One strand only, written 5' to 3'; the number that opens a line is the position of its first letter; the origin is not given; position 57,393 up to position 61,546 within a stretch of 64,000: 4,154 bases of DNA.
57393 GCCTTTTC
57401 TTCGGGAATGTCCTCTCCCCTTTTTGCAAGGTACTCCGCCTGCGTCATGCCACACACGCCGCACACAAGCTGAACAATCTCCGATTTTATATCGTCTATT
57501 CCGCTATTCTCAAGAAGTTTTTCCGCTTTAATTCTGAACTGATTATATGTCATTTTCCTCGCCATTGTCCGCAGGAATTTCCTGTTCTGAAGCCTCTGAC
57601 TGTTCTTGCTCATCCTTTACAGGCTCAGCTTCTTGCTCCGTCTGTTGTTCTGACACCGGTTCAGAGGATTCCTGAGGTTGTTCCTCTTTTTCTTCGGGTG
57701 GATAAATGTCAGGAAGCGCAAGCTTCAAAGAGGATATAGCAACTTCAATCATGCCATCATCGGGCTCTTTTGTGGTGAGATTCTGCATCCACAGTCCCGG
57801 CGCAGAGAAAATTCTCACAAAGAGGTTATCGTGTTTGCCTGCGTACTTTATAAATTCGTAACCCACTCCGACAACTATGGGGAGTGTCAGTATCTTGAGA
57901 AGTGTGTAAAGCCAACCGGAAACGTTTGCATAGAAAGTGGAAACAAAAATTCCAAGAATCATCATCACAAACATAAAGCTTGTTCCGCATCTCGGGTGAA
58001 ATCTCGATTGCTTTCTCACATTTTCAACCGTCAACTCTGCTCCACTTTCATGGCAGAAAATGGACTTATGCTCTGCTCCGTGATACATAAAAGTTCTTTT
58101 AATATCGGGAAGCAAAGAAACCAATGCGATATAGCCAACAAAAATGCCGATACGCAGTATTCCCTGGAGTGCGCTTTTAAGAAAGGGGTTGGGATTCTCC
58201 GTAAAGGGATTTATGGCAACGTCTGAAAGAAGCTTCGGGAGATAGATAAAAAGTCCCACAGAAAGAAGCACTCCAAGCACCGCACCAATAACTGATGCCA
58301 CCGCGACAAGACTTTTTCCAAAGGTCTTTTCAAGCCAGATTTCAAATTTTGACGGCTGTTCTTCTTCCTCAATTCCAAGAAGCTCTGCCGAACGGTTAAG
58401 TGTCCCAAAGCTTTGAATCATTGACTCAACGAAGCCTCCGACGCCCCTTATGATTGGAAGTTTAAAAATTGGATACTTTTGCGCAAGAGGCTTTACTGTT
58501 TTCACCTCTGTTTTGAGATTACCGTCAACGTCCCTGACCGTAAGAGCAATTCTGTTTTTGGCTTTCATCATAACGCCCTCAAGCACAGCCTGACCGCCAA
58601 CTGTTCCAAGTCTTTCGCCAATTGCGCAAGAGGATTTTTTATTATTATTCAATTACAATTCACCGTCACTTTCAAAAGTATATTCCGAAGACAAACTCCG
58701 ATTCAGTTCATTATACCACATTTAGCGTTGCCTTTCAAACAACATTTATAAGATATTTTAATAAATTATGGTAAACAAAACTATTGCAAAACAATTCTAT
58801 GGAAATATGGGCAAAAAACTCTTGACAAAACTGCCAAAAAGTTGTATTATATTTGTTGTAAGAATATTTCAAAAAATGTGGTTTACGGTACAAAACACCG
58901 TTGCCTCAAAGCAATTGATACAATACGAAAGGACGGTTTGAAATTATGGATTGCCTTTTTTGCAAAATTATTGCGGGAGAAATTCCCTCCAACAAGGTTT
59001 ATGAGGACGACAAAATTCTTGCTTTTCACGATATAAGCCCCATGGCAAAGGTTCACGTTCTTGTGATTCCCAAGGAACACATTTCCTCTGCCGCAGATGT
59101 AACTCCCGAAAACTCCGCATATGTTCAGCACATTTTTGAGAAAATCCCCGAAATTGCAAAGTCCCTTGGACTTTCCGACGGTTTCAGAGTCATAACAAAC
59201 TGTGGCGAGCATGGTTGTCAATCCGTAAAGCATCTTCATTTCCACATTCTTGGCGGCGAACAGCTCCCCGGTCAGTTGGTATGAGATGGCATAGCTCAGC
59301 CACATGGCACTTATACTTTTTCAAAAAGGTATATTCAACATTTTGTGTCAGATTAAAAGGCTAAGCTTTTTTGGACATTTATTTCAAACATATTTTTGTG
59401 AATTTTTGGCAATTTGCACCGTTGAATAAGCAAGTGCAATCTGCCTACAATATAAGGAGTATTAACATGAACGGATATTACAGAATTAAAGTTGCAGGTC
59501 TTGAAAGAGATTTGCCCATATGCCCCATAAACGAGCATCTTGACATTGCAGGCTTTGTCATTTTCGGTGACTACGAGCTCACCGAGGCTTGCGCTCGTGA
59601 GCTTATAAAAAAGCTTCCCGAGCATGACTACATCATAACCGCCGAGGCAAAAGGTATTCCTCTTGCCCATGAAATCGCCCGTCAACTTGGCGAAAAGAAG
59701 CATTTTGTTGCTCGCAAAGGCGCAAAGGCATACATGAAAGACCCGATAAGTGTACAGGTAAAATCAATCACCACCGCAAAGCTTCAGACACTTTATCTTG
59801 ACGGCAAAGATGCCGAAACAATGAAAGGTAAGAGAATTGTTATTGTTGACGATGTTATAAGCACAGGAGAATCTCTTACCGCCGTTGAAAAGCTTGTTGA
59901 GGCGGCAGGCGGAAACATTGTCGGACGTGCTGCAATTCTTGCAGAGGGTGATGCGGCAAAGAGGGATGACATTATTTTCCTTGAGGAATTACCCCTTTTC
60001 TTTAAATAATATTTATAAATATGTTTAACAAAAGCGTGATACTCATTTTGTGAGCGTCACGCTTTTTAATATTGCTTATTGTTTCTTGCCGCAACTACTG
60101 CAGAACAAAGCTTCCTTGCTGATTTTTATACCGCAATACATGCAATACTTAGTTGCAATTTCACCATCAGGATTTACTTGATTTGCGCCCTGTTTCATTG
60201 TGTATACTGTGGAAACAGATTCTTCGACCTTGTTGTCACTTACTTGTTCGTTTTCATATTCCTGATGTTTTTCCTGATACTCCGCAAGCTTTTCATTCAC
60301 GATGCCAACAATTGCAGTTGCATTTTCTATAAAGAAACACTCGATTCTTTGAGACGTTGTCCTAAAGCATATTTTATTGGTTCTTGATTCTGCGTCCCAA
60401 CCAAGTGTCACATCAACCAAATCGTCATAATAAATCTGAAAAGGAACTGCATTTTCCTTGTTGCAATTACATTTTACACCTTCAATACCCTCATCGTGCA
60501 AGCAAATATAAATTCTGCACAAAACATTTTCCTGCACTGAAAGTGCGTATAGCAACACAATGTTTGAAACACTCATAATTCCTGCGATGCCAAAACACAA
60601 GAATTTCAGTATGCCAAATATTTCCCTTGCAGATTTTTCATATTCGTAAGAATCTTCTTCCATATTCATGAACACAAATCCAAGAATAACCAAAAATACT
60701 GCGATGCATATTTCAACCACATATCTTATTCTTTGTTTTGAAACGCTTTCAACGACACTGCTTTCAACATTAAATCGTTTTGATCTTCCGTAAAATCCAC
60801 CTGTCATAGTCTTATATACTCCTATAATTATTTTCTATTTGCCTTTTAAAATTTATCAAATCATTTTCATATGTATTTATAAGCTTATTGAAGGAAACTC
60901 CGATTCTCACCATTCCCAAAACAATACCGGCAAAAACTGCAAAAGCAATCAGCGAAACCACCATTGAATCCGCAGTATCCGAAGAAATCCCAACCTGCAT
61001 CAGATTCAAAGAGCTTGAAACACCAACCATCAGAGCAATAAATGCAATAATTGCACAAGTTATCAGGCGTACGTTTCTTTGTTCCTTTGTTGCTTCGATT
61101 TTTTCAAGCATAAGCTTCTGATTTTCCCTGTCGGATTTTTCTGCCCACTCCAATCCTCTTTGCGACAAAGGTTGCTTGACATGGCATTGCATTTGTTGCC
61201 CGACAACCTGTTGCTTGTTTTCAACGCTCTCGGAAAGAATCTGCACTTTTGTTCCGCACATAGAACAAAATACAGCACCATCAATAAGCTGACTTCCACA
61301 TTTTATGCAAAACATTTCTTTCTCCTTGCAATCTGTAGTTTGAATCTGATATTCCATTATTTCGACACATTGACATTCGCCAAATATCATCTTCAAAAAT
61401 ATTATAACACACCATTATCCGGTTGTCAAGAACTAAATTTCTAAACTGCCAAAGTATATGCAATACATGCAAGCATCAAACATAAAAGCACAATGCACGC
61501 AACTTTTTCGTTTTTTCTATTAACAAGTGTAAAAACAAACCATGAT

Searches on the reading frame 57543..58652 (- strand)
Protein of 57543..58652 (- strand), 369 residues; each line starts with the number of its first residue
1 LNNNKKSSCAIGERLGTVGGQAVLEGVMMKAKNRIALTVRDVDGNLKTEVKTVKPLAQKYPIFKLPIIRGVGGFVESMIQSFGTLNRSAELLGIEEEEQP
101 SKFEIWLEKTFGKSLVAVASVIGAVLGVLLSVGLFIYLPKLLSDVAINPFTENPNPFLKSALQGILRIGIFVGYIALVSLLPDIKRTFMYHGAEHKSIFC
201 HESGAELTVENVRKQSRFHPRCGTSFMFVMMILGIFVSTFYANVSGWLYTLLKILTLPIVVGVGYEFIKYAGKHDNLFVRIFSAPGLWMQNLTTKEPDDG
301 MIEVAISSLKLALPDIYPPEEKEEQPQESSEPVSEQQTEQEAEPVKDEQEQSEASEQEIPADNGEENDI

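Call 76: search_protein_families(library=pfam, proteins=[window:57543-58652:-], max_evalue=0.01)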
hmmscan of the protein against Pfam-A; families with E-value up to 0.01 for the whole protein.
window:57543-58652:- (369 aa): 1 family
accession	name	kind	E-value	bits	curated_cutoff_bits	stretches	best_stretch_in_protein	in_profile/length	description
PF07136.16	DUF1385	-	2.6e-83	279.3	22.1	1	65-313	1-225/227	Protein of unknown function (DUF1385)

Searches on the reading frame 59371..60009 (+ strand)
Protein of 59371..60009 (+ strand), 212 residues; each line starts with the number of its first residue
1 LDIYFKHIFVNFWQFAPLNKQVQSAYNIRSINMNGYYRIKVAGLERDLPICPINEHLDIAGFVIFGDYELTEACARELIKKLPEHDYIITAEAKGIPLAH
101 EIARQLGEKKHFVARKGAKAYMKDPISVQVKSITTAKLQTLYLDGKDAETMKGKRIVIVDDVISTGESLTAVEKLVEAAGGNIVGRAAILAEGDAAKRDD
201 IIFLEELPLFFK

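Call 77: search_protein_families(library=pfam, proteins=[window:59371-60009:+], max_evalue=0.01)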
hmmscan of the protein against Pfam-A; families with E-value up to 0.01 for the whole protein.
window:59371-60009:+ (212 aa): 2 families
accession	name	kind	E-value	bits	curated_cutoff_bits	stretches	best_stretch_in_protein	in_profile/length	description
PF00156.33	Pribosyltran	-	2.5e-15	56.6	26.3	1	75-201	15-135/158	Phosphoribosyl transferase domain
PF15609.12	PRTase_2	-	0.0042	17.1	28.8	1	95-177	63-143/188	Phosphoribosyl transferase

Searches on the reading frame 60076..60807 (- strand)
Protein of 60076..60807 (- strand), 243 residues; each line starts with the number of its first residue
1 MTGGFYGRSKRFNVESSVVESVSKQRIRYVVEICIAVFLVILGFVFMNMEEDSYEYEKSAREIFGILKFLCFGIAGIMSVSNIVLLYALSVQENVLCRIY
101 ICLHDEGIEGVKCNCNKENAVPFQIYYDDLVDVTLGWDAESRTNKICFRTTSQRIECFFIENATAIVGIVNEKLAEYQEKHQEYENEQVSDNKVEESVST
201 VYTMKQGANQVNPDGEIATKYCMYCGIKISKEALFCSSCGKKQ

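Call 77: search_protein_families(library=pfam, proteins=[window:60076-60807:-], max_evalue=0.01)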
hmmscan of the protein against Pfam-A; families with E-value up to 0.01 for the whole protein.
window:60076-60807:- (243 aa): 2 families
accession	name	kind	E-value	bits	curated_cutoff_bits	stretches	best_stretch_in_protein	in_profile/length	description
PF13240.11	Zn_Ribbon_1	-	2e-05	24.7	25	1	221-242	1-22/23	zinc-ribbon domain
PF13248.11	Zn_ribbon_3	-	3.3e-05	23.6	27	1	219-242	2-25/26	zinc-ribbon domain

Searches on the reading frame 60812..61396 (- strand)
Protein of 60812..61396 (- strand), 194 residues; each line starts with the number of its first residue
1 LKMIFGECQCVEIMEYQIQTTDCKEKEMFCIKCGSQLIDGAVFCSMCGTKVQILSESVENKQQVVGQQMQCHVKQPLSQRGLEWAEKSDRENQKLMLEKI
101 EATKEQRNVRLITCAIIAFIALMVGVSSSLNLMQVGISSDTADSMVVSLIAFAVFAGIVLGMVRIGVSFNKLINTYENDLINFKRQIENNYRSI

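Call 77: search_protein_families(library=pfam, proteins=[window:60812-61396:-], max_evalue=0.01)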
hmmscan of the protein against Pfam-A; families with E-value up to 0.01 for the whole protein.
window:60812-61396:- (194 aa): 3 families
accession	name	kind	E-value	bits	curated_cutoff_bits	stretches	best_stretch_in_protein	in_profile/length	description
PF13240.11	Zn_Ribbon_1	-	1.1e-07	31.9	25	1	29-51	1-23/23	zinc-ribbon domain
PF12773.13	DZR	-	0.00036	21.1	27.3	1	30-58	1-24/45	Double zinc ribbon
PF20990.2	DUF2207_C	-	0.0091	16.2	33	0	73-181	103-204/247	Predicted membrane protein (DUF2207) C-terminal domain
